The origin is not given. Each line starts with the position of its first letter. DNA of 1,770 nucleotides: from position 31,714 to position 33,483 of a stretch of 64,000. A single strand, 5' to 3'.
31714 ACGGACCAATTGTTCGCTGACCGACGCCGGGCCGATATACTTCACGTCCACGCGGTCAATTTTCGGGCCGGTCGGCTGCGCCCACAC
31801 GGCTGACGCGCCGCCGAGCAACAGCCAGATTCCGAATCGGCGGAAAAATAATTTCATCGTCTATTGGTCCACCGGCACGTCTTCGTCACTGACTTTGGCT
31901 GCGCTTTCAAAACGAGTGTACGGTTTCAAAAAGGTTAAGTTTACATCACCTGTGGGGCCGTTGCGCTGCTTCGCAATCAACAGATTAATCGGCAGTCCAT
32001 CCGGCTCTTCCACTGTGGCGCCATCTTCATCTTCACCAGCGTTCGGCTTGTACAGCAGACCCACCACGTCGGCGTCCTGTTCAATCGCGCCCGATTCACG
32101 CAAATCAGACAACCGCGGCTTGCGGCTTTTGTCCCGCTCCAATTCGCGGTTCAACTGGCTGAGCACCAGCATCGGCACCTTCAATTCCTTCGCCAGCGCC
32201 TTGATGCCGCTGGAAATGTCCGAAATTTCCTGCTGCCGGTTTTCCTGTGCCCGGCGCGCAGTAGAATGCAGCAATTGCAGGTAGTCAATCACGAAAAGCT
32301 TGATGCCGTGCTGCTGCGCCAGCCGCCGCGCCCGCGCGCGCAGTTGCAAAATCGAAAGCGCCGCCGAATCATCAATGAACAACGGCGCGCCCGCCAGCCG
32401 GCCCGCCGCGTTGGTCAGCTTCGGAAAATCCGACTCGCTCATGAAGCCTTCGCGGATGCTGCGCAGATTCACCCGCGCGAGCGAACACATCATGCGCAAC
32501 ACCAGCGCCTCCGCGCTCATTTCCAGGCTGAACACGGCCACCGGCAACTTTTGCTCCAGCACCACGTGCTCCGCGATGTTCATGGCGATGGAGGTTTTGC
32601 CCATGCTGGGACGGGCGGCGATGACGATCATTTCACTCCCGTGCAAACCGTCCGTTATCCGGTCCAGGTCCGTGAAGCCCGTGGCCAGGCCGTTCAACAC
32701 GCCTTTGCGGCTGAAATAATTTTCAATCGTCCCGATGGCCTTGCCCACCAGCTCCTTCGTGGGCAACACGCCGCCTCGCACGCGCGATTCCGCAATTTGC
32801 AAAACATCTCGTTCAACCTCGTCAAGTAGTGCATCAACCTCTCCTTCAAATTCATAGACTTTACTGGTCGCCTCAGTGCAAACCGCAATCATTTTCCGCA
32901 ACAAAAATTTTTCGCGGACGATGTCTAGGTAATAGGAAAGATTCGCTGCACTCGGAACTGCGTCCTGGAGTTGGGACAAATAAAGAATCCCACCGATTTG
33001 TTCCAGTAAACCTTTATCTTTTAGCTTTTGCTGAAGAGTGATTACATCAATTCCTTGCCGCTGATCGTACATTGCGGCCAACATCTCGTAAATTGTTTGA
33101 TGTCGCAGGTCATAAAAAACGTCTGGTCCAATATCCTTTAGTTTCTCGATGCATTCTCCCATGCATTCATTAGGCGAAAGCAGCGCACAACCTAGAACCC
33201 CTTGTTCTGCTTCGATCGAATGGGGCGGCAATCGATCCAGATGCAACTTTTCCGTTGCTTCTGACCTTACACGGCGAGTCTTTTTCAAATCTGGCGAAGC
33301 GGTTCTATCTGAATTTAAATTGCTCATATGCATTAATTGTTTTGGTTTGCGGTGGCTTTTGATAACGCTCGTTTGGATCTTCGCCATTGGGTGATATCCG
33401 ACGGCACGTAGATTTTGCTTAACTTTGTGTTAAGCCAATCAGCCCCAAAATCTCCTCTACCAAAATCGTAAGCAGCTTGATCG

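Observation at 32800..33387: Compositional mosaic inside dnaB: the N-terminal domain and linker are encoded by low-GC, island-like DNA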

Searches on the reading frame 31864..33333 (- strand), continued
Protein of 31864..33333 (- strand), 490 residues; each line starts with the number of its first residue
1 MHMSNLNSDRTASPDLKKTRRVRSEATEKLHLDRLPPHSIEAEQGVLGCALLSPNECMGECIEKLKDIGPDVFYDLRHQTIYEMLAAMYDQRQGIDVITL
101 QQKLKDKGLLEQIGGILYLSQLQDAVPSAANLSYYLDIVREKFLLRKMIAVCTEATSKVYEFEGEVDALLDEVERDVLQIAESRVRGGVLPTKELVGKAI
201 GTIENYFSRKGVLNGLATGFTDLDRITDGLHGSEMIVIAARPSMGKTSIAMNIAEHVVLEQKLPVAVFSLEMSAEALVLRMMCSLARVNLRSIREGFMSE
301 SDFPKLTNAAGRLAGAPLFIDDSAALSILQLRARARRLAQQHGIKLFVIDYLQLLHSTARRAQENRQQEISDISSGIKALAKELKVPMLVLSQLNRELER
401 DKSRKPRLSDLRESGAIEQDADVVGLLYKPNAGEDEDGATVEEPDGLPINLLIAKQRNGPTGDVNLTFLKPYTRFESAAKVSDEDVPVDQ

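Call 29: search_protein_families(library=pfam, proteins=[window:31864-33333:-], max_evalue=0.001)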
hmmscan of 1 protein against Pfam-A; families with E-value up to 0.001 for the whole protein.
window:31864-33333:- (490 aa): 3 families
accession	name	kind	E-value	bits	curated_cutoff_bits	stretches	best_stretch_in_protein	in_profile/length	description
PF03796.21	DnaB_C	-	4e-98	328.3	27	1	215-476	1-254/255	DnaB-like helicase C terminal domain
PF00772.26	DnaB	-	8.2e-30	103.3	23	1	36-141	2-103/103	DnaB-like helicase N terminal domain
PF13481.12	AAA_25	-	1.1e-09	38.7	27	1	224-394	23-190/195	AAA domain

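Call 78: search_solved_structures(query=window:31864-33333:-, max_evalue=1e-50, show_alignments=2)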
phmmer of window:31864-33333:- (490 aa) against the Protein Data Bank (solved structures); distinct sequences matched with E-value up to 1e-50: 12.
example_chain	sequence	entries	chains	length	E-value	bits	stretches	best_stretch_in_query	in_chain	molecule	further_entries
2vye_A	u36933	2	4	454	3.5e-117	395.2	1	29-484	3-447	REPLICATIVE DNA HELICASE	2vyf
2r6a_A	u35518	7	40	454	3.7e-117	395.1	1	29-484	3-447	Replicative helicase | Replicative DNA helicase DnaB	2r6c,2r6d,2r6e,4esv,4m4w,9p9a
2q6t_A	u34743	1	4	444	6.6e-107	361.3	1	35-480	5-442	DnaB replication fork helicase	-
6bbm_A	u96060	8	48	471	1.1e-97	330.9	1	34-480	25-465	Replicative DNA helicase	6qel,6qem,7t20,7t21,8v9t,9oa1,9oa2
7t22_A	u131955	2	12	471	1.5e-97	330.5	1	34-480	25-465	Replicative DNA helicase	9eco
6t66_A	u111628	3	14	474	2.1e-97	330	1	29-481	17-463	Replicative DNA helicase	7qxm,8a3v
9dls_A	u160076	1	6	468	2.5e-97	329.8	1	29-480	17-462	Replicative DNA helicase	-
4nmn_A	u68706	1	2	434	4.1e-74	253.3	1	41-477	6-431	Replicative DNA helicase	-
6kza_A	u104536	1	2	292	2.1e-65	224.6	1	199-480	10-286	Replicative DNA helicase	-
3bgw_A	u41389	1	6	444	6.9e-57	196.5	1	41-478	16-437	DNAB-Like Replicative Helicase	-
4zc0_A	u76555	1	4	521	5.1e-56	193.6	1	68-429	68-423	Replicative DNA helicase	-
4a1f_A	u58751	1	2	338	4e-51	177.5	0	194-429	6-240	REPLICATIVE DNA HELICASE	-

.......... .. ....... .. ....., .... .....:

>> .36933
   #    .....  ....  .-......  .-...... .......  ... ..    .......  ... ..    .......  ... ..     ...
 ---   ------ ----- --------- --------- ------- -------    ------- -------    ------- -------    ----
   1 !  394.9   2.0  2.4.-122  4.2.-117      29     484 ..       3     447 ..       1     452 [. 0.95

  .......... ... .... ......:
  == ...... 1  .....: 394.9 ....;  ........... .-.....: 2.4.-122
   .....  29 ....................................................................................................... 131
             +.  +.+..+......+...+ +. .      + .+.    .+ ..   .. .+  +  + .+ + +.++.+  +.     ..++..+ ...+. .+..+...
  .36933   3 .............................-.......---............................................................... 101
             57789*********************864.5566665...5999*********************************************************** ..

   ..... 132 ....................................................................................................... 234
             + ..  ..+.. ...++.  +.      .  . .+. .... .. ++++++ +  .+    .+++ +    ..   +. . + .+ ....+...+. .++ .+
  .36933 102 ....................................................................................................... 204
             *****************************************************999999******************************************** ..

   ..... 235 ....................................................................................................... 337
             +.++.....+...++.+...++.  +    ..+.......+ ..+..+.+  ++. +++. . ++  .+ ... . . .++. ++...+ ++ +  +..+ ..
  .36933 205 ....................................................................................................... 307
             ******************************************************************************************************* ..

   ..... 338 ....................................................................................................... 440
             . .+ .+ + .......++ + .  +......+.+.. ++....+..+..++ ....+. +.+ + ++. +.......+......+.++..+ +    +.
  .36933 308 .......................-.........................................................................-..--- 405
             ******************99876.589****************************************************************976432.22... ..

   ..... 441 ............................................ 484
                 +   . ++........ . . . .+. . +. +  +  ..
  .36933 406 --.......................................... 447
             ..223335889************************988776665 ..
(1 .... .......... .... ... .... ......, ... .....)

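Call 82: search_protein_families(library=ncbifam, proteins=[window:31864-33333:-], max_evalue=0.1)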
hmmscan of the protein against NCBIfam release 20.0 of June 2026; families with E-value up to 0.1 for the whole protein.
window:31864-33333:- (490 aa): 17 families
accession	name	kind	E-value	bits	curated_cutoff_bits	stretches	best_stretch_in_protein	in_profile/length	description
NF004384.0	PRK05748.1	equivalog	1.9e-152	508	525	1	31-484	5-448/452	replicative DNA helicase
TIGR00665.1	DnaB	equivalog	1.2e-145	485.7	385.25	1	35-479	1-434/435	replicative DNA helicase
NF005852.0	PRK07773.1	equivalog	7.7e-141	471.1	780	2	25-416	13-398/886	replicative DNA helicase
TIGR03600.1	phage_DnaB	exception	2.9e-125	418.6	498.65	1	39-468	1-421/421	phage replicative helicase, DnaB family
NF005424.0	PRK07004.1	equivalog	4.9e-121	404.5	834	1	28-479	7-452/460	replicative DNA helicase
NF004109.0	PRK05595.1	equivalog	5e-121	404.5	737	1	37-479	9-439/444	replicative DNA helicase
NF005369.0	PRK06904.1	equivalog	5.6e-116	388.1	809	1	27-481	16-467/474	replicative DNA helicase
NF006606.0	PRK09165.1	equivalog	6e-116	387.9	540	1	26-482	11-491/497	replicative DNA helicase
NF006443.0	PRK08760.1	equivalog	1.9e-112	376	741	1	26-482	23-471/476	replicative DNA helicase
NF006458.0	PRK08840.1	equivalog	3.6e-109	365.5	884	1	26-479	10-457/464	replicative DNA helicase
NF040583.1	dnaB_SPI-7_type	exception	5.7e-109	365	655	1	37-477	2-433/434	SPI-7-type island replicative DNA helicase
NF005945.0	PRK08006.1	equivalog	4.6e-108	362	898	1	25-480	16-465/471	replicative DNA helicase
NF004967.0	PRK06321.1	equivalog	1.9e-97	327.1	751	1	34-480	14-467/472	replicative DNA helicase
NF006306.0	PRK08506.1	equivalog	4.5e-97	325.6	596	1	39-480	6-453/472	replicative DNA helicase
NF005240.0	PRK06749.1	subfamily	3.1e-75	253.6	686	1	39-476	5-425/428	replicative DNA helicase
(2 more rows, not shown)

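Call 87: find_encoding_contigs(protein=P0044, flank=6000, max_places=1)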
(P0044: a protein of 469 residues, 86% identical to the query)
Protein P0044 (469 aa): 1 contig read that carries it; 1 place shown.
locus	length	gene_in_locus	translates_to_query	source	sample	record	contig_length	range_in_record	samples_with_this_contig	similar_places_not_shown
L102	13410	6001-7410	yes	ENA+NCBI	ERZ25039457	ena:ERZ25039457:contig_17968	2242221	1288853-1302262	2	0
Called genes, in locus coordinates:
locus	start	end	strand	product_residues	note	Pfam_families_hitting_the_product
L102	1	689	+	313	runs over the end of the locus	PF05853:BKACE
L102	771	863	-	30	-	-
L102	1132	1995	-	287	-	-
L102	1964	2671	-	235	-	PF04542:Sigma70_r2 (weak)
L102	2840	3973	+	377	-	PF14452:Multi_ubiq (faint)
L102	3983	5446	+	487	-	PF00899:ThiF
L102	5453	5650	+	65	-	-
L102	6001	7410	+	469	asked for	PF00772:DnaB, PF03796:DnaB_C, PF13481:AAA_25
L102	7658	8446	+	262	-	PF07244:POTRA, PF08479:POTRA_2 (weak), PF07244:POTRA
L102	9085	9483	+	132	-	PF01103:Omp85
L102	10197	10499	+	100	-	PF25778:DUF7948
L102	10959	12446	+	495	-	PF06739:SBBP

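Call 88: find_encoding_contigs(protein=P0010, flank=6000, max_places=1)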
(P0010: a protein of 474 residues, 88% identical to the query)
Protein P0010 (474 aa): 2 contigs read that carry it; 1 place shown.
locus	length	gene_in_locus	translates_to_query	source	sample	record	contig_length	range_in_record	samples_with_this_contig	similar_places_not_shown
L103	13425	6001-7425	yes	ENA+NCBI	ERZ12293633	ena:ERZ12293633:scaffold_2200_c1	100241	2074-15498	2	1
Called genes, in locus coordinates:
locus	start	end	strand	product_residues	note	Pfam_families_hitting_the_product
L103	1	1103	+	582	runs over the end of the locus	PF14240:YHYH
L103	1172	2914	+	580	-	PF20243:MbnP, PF00034:Cytochrom_C (faint), PF03150:CCP_MauG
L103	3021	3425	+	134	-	PF00072:Response_reg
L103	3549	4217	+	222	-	PF00036:EF-hand_1 (faint), PF10591:SPARC_Ca_bdg (faint), PF13202:EF-hand_5 (faint), PF13405:EF-hand_6 (faint), PF13499:EF-hand_7 (faint), PF13833:EF-hand_8 (faint), PF23657:DUF7151 (faint)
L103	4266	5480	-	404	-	PF03825:Nuc_H_symport (weak), PF07690:MFS_1, PF12832:MFS_1_like (weak), PF13347:MFS_2, PF00083:Sugar_tr, PF05977:MFS_3, PF07690:MFS_1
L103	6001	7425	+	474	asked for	PF00772:DnaB, PF03796:DnaB_C, PF13481:AAA_25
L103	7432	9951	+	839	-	PF07244:POTRA (weak), PF08478:POTRA_1 (faint), PF07244:POTRA, PF08479:POTRA_2 (faint), PF07244:POTRA, PF01103:Omp85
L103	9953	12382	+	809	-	PF25778:DUF7948, PF06739:SBBP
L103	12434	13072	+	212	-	PF03938:OmpH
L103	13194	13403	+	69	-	PF01632:Ribosomal_L35p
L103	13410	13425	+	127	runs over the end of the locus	PF00453:Ribosomal_L20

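Call 94: find_encoding_contigs(protein=P0003, flank=7000, max_places=1)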
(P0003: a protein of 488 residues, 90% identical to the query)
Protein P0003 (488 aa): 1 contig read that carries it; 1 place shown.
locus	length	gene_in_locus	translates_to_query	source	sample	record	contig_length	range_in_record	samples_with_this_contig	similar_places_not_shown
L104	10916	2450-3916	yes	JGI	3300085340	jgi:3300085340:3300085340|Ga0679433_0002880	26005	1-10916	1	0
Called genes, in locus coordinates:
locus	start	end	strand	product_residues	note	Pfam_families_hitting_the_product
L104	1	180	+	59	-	?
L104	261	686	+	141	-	PF00036:EF-hand_1 (faint), PF13202:EF-hand_5 (faint), PF13405:EF-hand_6 (faint), PF13499:EF-hand_7 (faint)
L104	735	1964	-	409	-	PF03825:Nuc_H_symport (weak), PF07690:MFS_1, PF00083:Sugar_tr, PF05977:MFS_3 (weak), PF13347:MFS_2, PF07690:MFS_1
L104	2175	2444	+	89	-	-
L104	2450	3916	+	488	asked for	PF00772:DnaB, PF03796:DnaB_C, PF13481:AAA_25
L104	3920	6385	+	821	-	PF08478:POTRA_1 (faint), PF07244:POTRA, PF08479:POTRA_2 (faint), PF07244:POTRA, PF01103:Omp85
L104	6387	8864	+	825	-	PF25778:DUF7948, PF06739:SBBP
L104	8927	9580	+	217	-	-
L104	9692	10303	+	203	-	PF03938:OmpH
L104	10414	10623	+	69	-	PF01632:Ribosomal_L35p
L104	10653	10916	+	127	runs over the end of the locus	PF00453:Ribosomal_L20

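Call 95: find_encoding_contigs(protein=P0002, flank=7000, max_places=1)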
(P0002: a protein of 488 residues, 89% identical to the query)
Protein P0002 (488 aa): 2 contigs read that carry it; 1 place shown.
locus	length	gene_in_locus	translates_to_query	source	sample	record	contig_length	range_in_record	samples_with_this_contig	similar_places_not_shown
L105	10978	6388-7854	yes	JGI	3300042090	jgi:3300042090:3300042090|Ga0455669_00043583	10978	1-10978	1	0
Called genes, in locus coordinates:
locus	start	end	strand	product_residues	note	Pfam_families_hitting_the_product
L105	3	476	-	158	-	?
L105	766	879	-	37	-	PF02787:CPSase_L_D3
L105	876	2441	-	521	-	PF00089:Trypsin, PF13365:Trypsin_2, PF17815:PDZ_3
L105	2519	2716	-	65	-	PF02787:CPSase_L_D3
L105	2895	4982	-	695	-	PF02810:SEC-C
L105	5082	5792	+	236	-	-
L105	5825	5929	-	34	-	-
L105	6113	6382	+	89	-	-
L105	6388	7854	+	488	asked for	PF00772:DnaB, PF03796:DnaB_C, PF13481:AAA_25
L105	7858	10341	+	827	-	PF07244:POTRA, PF08479:POTRA_2 (faint), PF07244:POTRA, PF01103:Omp85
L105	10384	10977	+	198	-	?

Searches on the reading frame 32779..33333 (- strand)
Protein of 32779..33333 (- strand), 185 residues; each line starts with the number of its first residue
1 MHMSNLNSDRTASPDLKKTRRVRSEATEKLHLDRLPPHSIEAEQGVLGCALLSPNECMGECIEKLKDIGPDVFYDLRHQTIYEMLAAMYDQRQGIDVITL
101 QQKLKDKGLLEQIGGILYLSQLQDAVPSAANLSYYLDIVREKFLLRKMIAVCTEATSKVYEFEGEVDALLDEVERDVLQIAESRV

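Call 18: find_homologous_proteins(query=window:32779-33333:-, max_evalue=1e-10)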
Query window:32779-33333:- (185 aa): 718 proteins with E <= 1e-10 among 797 candidates; the best 120 are listed.
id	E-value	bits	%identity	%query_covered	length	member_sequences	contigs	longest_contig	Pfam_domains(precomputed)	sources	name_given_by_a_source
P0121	1.2e-95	336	86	98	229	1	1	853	PF00772.27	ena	-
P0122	3.7e-94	331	85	98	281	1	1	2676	PF03796.22,PF00772.27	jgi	jgi:replicative DNA helicase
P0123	1.7e-81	290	79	94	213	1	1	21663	PF00772.27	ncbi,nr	ncbi:MAG TPA: DnaB-like helicase N-terminal domain-containing protein, partial [Verrucomicrobiae bac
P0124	1.2e-80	287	75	94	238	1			PF00772.27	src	-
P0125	5.8e-80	285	78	92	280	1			PF03796.22,PF00772.27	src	-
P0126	8.1e-80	285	72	99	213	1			PF00772.27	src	-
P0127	8.8e-80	284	76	94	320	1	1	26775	PF03796.22,PF00772.27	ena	-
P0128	1.2e-79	284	74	94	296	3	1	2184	PF03796.22,PF00772.27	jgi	-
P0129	4.5e-79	282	73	94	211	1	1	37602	PF00772.27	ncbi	-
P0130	9.2e-79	281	76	94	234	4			PF00772.27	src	-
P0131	1.2e-78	281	76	94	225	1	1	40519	PF00772.27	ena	-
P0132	3.3e-78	279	76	94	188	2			PF00772.27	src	-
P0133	4.0e-78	279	74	94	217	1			PF00772.27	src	-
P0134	5.4e-78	279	76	94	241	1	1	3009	PF03796.22,PF00772.27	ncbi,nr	ncbi:MAG TPA: DnaB-like helicase N-terminal domain-containing protein, partial [Verrucomicrobiae bac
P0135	1.0e-77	278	70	98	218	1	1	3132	PF00772.27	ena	-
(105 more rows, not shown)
